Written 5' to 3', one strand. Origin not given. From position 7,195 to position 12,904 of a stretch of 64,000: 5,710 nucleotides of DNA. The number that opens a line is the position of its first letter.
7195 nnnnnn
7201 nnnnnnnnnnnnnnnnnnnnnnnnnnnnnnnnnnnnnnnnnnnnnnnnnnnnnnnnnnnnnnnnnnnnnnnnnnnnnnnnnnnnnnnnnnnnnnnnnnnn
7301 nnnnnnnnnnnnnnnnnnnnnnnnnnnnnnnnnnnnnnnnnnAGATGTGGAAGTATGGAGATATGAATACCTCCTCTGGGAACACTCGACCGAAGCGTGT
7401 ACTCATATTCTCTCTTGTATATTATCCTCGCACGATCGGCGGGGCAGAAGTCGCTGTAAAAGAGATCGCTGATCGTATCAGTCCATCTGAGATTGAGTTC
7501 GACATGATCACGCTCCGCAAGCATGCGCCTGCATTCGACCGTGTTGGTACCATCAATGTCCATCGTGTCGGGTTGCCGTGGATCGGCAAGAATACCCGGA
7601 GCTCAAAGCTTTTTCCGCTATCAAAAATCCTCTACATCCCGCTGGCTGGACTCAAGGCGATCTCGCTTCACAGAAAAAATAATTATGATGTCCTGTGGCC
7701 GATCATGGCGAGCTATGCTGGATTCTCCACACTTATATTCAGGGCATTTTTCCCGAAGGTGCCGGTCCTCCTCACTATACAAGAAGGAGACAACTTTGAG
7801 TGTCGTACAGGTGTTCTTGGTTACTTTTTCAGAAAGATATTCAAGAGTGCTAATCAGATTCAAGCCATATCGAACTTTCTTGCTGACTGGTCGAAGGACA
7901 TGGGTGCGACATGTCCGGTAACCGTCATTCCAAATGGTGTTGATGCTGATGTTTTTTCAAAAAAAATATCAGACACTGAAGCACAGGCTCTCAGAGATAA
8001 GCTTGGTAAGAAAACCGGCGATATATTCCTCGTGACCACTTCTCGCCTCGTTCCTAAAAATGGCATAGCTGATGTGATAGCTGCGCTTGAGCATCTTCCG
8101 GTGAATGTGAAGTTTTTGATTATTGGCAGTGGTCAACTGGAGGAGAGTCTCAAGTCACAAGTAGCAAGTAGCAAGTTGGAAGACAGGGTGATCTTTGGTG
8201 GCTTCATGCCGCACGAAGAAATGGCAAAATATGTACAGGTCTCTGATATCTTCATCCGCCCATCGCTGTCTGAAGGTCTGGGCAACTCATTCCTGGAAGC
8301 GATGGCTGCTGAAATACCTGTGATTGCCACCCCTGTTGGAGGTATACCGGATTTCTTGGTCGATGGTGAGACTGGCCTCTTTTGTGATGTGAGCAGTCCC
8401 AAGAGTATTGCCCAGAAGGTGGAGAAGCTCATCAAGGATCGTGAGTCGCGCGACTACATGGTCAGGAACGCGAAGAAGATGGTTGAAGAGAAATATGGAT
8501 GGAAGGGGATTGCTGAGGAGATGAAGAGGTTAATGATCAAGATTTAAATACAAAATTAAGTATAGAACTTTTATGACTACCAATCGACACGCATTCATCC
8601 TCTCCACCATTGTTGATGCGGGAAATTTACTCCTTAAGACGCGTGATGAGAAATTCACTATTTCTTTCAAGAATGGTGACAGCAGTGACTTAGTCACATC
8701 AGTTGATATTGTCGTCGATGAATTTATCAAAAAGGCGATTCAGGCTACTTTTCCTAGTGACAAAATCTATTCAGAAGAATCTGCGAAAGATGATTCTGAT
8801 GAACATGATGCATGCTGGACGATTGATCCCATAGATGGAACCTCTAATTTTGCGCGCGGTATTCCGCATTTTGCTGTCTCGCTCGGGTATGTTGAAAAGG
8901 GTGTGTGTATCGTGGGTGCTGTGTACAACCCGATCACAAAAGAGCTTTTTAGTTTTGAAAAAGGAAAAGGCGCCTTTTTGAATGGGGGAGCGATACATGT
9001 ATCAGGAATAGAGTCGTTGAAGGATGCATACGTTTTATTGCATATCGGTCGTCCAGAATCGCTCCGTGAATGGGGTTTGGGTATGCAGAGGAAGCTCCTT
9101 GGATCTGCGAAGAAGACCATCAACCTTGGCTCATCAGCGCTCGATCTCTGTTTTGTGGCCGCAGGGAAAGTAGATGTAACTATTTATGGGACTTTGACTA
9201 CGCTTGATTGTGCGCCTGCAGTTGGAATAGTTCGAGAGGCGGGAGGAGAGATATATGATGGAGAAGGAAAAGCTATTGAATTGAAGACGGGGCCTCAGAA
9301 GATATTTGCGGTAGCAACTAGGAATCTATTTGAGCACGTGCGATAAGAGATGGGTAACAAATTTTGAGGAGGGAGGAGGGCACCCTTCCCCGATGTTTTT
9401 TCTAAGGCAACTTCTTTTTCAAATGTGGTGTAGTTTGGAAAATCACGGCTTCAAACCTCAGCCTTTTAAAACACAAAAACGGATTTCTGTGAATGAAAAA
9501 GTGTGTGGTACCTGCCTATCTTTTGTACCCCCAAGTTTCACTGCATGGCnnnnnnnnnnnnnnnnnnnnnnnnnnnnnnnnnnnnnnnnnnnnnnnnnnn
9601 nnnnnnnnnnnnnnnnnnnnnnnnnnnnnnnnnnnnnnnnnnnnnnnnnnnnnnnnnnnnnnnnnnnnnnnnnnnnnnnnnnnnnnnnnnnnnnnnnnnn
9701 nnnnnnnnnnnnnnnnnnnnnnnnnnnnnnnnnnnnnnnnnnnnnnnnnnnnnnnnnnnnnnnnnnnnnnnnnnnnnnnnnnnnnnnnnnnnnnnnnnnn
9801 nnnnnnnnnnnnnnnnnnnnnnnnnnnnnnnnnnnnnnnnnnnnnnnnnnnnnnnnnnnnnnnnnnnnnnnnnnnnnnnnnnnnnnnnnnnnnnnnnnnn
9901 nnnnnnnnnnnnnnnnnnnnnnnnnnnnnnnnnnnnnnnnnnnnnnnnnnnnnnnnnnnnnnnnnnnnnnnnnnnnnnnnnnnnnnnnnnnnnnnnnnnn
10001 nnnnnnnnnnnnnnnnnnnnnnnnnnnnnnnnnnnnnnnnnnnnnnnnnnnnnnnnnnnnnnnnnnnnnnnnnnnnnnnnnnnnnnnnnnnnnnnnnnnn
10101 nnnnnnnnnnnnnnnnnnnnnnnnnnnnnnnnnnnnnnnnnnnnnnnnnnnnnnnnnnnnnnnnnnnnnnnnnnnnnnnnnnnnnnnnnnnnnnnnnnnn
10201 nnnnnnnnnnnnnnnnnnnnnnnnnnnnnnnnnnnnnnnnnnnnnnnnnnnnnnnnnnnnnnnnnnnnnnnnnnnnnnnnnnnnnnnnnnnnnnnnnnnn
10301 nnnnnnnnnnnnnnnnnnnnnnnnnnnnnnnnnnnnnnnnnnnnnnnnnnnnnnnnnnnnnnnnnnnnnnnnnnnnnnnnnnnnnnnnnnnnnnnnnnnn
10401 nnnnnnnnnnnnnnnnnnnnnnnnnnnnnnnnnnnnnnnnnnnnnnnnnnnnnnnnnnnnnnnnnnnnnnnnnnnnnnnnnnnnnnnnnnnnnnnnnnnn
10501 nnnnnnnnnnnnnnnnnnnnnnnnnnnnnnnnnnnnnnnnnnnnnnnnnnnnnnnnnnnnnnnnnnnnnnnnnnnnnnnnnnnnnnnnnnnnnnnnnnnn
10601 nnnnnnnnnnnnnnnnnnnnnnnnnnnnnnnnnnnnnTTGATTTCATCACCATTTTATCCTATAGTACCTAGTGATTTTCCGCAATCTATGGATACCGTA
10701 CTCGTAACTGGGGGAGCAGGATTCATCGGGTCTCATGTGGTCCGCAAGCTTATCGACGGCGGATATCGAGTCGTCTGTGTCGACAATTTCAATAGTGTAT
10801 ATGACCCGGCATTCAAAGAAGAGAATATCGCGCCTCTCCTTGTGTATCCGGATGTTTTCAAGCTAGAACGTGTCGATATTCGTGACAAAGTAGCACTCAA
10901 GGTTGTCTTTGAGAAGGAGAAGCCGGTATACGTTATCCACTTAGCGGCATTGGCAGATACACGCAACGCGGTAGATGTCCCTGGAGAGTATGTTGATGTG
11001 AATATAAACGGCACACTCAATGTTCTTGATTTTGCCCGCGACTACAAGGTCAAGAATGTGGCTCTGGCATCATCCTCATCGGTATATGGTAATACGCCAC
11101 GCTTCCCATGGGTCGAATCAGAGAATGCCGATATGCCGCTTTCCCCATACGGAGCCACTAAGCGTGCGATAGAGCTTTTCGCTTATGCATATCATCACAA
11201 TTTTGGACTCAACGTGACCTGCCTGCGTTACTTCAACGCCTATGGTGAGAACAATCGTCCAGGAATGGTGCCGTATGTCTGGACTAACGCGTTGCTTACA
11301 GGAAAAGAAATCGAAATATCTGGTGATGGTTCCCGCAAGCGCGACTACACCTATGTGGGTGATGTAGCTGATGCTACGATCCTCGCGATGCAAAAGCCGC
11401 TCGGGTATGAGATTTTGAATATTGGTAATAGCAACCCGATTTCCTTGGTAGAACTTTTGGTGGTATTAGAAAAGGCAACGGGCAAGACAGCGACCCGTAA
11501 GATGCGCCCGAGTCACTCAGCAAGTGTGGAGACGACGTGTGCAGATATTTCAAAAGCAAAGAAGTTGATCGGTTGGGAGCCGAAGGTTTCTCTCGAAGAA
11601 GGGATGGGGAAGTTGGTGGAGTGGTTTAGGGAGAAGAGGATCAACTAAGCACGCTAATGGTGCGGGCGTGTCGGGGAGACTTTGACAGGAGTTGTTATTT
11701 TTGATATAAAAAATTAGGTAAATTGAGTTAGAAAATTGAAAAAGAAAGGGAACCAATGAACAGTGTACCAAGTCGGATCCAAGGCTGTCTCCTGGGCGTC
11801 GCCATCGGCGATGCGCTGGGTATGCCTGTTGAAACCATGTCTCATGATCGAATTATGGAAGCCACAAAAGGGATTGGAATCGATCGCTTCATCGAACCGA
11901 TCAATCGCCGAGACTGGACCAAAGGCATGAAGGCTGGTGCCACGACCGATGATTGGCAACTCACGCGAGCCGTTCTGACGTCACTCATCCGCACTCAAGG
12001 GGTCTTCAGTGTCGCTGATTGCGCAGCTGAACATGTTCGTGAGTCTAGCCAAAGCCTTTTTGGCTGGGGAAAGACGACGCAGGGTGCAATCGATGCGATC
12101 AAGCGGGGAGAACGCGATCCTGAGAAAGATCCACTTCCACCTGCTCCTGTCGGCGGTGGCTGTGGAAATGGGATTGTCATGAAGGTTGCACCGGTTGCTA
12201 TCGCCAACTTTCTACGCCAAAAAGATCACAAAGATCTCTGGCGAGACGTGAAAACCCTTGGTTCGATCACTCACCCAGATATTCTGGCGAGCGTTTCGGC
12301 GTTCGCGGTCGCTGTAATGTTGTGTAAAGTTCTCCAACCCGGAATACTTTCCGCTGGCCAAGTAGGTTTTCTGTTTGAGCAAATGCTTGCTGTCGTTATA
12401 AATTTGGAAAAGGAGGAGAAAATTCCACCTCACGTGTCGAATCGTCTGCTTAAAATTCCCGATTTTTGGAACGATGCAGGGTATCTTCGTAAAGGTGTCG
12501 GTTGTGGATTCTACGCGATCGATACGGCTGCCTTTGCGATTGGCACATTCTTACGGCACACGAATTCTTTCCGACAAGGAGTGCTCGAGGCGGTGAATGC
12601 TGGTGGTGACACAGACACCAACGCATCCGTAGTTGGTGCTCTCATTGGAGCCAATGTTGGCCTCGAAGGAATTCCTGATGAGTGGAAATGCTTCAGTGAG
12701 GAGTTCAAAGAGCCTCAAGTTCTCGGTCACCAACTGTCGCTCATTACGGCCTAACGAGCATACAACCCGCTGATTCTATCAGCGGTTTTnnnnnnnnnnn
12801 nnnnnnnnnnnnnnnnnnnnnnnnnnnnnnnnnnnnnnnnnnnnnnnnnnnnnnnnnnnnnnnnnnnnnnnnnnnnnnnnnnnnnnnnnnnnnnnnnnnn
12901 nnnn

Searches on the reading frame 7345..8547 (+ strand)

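Call 34: search_protein_families(library=pfam, proteins=[window:7345-8547:+], max_evalue=0.001)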
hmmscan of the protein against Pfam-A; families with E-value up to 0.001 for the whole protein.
window:7345-8547:+ (400 aa): 6 families
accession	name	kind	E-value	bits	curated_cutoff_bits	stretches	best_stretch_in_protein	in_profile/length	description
PF00534.26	Glycos_transf_1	-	1.4e-42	145.6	26.4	1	215-379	4-172/172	Glycosyl transferases group 1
PF13692.12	Glyco_trans_1_4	-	1.7e-31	109.8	27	1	229-365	4-142/142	Glycosyl transferases group 1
PF13439.12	Glyco_transf_4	-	2.1e-13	51.1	28.5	1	31-202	1-169/170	Glycosyltransferase Family 4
PF13524.12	Glyco_trans_1_2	-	2.7e-11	44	25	1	247-393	8-142/144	Glycosyl transferase-like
PF13579.12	Glyco_trans_4_4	-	2.1e-06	28.6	29.7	1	32-198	1-158/158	Glycosyl transferase 4-like domain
PF20706.3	GT4-conflict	-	2.3e-06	27.3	26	1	282-392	263-384/385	Family 4 Glycosyltransferase in conflict systems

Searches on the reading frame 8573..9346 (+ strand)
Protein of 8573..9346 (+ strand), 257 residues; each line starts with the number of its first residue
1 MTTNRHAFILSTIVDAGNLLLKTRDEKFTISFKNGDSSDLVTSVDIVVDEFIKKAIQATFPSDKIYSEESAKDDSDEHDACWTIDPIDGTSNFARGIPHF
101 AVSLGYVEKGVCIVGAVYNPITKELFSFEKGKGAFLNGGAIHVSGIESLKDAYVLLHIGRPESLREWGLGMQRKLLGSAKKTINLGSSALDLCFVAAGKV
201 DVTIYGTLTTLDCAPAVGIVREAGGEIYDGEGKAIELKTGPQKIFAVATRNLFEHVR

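Call 34: search_protein_families(library=pfam, proteins=[window:8573-9346:+], max_evalue=0.001)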
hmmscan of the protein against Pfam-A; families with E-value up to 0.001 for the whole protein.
window:8573-9346:+ (257 aa): 1 family
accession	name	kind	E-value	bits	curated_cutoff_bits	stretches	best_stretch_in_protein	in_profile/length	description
PF00459.30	Inositol_P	-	4.4e-57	194.1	27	1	13-244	13-250/271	Inositol monophosphatase family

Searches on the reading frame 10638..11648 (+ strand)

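Call 9: search_protein_families(library=pfam, proteins=[window:10638-11648:+], max_evalue=0.001)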
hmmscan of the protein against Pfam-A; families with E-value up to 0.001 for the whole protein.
window:10638-11648:+ (336 aa): 9 families
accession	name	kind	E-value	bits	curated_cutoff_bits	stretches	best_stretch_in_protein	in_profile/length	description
PF01370.27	Epimerase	-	2.5e-59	201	20.9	1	21-263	1-240/240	NAD dependent epimerase/dehydratase family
PF16363.11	GDP_Man_Dehyd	-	3.5e-58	198.1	27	1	22-324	1-330/332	GDP-mannose 4,6 dehydratase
PF01073.25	3Beta_HSD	-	8.2e-24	84.5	22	1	22-253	1-231/280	3-beta hydroxysteroid dehydrogenase/isomerase family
PF02719.21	Polysacc_synt_2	-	6.1e-16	58.9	20.2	1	21-284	1-250/293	Polysaccharide biosynthesis protein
PF04321.23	RmlD_sub_bind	-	1.6e-15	57.4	27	1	20-296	2-245/287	RmlD substrate binding domain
PF07993.18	NAD_binding_4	-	1.2e-08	34.9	20.1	1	98-203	91-209/258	Male sterility protein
PF05368.20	NmrA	-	5.8e-06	26.5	27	0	19-46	3-30/298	NmrA-like family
PF00106.31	adh_short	-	0.00025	21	26.6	0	20-183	2-161/195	short chain dehydrogenase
PF08659.16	KR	-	0.00055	20.3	22.6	0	20-152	2-143/180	KR domain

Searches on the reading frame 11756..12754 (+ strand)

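Call 9: search_protein_families(library=pfam, proteins=[window:11756-12754:+], max_evalue=0.001)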
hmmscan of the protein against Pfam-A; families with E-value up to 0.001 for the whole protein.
window:11756-12754:+ (332 aa): 1 family
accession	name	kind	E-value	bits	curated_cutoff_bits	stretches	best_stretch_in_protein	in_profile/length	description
PF03747.19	ADP_ribosyl_GH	-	1.1e-56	193.1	26.2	1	10-309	1-287/287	ADP-ribosylglycohydrolase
